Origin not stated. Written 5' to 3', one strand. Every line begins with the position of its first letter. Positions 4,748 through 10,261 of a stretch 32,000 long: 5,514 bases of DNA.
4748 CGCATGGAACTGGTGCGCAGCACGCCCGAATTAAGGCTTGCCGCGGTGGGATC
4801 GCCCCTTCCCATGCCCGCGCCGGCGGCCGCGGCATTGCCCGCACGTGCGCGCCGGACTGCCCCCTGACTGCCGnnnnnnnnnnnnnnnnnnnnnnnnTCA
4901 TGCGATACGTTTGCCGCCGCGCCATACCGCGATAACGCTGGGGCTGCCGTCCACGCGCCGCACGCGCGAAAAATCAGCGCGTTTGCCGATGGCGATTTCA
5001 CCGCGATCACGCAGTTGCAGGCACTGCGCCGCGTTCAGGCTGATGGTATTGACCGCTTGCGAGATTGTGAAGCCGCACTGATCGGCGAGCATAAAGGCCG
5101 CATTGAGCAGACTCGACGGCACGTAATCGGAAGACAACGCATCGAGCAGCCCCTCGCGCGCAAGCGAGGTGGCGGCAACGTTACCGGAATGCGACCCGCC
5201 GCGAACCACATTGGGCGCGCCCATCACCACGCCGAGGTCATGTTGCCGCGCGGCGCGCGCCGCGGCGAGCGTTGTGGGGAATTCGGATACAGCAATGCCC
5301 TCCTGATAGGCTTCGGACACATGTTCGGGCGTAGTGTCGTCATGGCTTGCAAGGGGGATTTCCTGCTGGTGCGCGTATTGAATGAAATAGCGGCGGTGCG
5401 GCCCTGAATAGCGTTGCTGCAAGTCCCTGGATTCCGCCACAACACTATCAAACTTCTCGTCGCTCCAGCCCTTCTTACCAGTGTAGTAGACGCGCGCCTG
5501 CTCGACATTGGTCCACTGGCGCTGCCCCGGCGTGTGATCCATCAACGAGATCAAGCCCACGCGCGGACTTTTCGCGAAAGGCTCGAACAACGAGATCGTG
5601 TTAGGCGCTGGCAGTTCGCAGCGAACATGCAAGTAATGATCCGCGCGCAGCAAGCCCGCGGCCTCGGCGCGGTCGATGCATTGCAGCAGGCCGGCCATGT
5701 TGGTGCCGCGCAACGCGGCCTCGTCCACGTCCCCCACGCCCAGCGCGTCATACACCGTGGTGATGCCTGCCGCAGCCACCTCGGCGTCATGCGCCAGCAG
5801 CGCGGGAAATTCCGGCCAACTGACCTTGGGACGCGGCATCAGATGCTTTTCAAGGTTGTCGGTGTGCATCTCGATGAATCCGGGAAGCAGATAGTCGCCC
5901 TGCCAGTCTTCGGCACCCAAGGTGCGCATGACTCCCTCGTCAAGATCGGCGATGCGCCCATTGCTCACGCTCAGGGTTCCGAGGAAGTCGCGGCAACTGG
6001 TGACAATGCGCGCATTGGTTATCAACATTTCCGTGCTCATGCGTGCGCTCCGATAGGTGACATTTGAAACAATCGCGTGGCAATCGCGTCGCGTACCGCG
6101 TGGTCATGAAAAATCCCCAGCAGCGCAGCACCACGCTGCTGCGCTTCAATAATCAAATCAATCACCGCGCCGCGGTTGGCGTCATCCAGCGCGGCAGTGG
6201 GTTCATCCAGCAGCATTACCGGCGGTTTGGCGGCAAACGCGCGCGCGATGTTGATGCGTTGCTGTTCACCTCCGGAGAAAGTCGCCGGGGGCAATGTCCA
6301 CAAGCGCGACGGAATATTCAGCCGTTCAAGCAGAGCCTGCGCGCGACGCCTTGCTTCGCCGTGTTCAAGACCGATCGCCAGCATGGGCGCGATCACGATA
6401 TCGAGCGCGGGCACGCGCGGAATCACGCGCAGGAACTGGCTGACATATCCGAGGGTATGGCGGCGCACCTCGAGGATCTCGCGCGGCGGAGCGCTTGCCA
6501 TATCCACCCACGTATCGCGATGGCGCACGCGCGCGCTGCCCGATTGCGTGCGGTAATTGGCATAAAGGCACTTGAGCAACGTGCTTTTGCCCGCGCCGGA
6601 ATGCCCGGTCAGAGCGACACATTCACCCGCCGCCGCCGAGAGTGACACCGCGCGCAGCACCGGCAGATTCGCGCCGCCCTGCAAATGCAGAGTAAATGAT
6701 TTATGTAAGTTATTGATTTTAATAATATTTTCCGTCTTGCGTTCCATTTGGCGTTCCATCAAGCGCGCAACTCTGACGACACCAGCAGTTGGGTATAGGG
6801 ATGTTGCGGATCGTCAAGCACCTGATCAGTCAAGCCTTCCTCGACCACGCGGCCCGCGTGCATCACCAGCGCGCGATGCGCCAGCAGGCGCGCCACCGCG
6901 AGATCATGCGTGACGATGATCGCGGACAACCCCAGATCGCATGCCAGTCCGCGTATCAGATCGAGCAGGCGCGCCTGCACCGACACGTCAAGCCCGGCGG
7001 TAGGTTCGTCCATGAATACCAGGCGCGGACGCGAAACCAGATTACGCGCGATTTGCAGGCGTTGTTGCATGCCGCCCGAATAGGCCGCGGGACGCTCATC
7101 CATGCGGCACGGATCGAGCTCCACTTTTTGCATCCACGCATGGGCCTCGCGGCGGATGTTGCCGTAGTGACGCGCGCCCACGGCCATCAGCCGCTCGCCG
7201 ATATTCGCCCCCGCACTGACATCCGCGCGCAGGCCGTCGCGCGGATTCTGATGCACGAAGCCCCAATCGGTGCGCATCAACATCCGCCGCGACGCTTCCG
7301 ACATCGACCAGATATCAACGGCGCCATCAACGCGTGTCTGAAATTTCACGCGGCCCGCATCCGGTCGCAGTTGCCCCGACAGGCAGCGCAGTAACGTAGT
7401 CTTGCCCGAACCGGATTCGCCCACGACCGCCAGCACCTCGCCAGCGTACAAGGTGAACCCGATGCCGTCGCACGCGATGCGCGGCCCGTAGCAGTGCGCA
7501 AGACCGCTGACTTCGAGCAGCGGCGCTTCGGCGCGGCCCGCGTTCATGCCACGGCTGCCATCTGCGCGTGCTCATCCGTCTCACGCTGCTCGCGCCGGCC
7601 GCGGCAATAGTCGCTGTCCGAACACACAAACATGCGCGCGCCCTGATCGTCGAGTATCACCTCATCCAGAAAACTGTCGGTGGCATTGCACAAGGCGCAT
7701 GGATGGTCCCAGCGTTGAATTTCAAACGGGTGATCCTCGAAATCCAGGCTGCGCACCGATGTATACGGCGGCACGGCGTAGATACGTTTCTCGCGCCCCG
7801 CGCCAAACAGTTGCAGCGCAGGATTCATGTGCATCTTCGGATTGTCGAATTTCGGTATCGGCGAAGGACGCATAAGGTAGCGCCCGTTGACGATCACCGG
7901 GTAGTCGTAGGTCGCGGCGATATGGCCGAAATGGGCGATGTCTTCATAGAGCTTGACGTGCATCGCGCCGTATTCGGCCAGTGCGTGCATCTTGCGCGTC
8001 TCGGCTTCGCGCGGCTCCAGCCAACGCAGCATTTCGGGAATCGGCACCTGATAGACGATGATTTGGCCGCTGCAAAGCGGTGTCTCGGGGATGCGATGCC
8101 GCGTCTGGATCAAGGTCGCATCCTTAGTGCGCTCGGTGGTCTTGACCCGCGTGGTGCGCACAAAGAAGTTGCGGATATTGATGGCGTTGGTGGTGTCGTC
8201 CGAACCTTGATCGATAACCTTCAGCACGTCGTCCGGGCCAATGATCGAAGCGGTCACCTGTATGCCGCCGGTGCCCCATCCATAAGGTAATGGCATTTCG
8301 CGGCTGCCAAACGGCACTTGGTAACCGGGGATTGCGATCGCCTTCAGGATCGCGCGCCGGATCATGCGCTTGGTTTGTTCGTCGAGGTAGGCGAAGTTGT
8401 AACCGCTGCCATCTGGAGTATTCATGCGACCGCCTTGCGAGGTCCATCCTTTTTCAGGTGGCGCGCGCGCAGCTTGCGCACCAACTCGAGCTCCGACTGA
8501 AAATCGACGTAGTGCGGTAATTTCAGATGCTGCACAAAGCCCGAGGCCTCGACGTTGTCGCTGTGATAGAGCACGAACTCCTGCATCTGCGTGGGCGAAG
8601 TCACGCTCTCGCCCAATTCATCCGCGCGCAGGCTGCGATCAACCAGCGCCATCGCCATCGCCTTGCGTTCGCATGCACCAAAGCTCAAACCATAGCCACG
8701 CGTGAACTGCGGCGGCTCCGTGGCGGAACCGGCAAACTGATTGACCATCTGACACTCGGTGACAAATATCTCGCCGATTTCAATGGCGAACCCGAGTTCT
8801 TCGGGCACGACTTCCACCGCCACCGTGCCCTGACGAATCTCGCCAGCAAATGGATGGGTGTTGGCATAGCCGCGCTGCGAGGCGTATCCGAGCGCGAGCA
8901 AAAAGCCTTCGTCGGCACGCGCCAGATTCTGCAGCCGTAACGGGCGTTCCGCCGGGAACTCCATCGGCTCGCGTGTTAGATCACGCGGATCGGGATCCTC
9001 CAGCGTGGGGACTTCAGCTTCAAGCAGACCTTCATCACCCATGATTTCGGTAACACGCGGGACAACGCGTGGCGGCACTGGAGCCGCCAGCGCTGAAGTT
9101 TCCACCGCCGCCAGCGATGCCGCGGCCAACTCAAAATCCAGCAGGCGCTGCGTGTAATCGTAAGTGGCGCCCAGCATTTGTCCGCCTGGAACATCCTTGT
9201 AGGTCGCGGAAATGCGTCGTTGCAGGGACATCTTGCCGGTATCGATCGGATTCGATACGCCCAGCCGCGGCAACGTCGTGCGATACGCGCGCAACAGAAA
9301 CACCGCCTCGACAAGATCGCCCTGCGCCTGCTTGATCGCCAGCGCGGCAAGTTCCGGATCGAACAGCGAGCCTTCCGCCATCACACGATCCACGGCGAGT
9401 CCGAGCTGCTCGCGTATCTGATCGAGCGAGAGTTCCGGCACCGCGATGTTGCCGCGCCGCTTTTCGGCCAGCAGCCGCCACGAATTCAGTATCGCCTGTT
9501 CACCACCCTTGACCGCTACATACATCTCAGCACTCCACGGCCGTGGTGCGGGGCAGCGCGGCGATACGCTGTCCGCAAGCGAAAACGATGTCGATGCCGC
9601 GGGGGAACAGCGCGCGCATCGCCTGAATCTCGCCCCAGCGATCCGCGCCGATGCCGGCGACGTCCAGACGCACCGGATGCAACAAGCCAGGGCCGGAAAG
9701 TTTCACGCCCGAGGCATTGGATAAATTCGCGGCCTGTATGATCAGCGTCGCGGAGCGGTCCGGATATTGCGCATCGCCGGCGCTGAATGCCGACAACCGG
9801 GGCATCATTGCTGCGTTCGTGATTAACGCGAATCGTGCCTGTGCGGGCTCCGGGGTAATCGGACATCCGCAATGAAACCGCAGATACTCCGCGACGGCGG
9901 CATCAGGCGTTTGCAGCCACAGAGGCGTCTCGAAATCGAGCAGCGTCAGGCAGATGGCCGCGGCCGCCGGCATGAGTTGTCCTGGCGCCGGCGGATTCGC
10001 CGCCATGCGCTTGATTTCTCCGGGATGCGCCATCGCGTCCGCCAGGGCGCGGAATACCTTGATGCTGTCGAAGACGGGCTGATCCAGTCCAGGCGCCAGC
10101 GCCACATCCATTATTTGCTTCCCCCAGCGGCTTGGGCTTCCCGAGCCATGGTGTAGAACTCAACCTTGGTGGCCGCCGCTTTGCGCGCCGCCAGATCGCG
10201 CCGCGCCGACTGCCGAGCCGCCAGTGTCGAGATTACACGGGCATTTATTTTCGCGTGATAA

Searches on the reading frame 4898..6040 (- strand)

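Call 46: search_protein_families(library=pfam, proteins=[window:4898-6040:-], max_evalue=0.001)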
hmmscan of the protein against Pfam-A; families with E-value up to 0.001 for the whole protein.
window:4898-6040:- (380 aa): 2 families
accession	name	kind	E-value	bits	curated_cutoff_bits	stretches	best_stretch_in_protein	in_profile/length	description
PF07969.17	Amidohydro_3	-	1.6e-09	38.2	29.7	1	282-360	356-444/472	Amidohydrolase family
PF01979.26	Amidohydro_1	-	2.5e-09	37.3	25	1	241-378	191-344/345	Amidohydrolase family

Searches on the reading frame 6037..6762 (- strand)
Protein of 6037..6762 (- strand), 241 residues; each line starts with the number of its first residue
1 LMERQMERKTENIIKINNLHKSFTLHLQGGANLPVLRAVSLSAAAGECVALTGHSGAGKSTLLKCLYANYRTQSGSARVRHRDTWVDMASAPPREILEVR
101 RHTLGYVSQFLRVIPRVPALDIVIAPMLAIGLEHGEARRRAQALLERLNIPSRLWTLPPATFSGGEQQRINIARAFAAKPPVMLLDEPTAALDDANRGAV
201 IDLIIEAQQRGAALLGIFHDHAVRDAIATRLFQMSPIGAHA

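Call 46: search_protein_families(library=pfam, proteins=[window:6037-6762:-], max_evalue=0.001)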
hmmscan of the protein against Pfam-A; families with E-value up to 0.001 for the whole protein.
window:6037-6762:- (241 aa): 6 families
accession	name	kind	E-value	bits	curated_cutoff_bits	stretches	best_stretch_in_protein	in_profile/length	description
PF00005.33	ABC_tran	-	1.2e-30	107.3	25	1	36-190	1-137/137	ABC transporter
PF13191.12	AAA_16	-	5.2e-07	30.7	32.6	1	43-198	21-150/167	AAA ATPase domain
PF02463.25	SMC_N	-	1.2e-05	25.3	40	1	161-210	136-189/220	RecF/RecN/SMC N terminal domain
PF13304.12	AAA_21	-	5e-05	24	27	0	49-76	2-34/304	AAA domain, putative AbiEii toxin, Type IV TA system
PF03193.22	RsgA_GTPase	-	0.00066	20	30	1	44-74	104-134/174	RsgA GTPase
PF13401.12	AAA_22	-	0.00079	20.2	27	0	47-87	6-33/130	AAA domain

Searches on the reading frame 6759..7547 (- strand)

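Call 46: search_protein_families(library=pfam, proteins=[window:6759-7547:-], max_evalue=0.001)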
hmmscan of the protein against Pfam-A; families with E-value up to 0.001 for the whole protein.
window:6759-7547:- (262 aa): 5 families
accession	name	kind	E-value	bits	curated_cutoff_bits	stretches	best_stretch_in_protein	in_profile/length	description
PF00005.33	ABC_tran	-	4.6e-29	102.2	25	1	27-184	2-137/137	ABC transporter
PF13304.12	AAA_21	-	2.5e-09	38.1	27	1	157-218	239-302/304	AAA domain, putative AbiEii toxin, Type IV TA system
PF08352.17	oligo_HPY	-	2.3e-05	25.1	27.1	1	235-258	1-24/65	Oligopeptide/dipeptide transporter, C-terminal region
PF13401.12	AAA_22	-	0.00013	22.7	27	1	38-63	7-35/130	AAA domain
PF13191.12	AAA_16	-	0.00018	22.5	32.6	1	36-75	24-62/167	AAA ATPase domain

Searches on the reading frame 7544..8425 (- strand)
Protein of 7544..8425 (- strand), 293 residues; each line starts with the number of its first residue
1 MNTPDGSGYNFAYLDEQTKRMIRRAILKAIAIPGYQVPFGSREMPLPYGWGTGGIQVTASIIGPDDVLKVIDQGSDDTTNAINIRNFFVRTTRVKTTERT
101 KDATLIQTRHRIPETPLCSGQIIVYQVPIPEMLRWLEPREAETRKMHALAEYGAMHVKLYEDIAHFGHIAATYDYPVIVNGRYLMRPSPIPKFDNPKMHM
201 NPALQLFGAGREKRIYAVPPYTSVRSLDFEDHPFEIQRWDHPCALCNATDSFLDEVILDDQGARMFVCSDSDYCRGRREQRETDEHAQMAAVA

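Call 46: search_protein_families(library=pfam, proteins=[window:7544-8425:-], max_evalue=0.001)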
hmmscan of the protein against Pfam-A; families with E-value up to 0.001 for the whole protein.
window:7544-8425:- (293 aa): 1 family
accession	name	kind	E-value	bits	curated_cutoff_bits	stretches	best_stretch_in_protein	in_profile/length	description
PF06007.16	PhnJ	-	2.8e-150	499.3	25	1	8-279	2-274/275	Phosphonate metabolism protein PhnJ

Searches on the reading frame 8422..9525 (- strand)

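Call 8: search_protein_families(library=pfam, proteins=[window:8422-9525:-], max_evalue=0.001)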
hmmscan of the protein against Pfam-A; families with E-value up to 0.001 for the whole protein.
window:8422-9525:- (367 aa): 1 family
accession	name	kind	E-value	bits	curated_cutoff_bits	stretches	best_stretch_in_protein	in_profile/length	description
PF05861.17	PhnI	-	2.9e-161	536.5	34.5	1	1-355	1-347/348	Bacterial phosphonate metabolism protein (PhnI)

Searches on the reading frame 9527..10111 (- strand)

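Call 8: search_protein_families(library=pfam, proteins=[window:9527-10111:-], max_evalue=0.001)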
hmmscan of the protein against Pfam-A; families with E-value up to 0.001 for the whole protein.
window:9527-10111:- (194 aa): 1 family
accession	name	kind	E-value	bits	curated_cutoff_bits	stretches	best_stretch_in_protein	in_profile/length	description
PF05845.17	PhnH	-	1.7e-60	204.5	25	1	7-193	1-188/188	Bacterial phosphonate metabolism protein (PhnH)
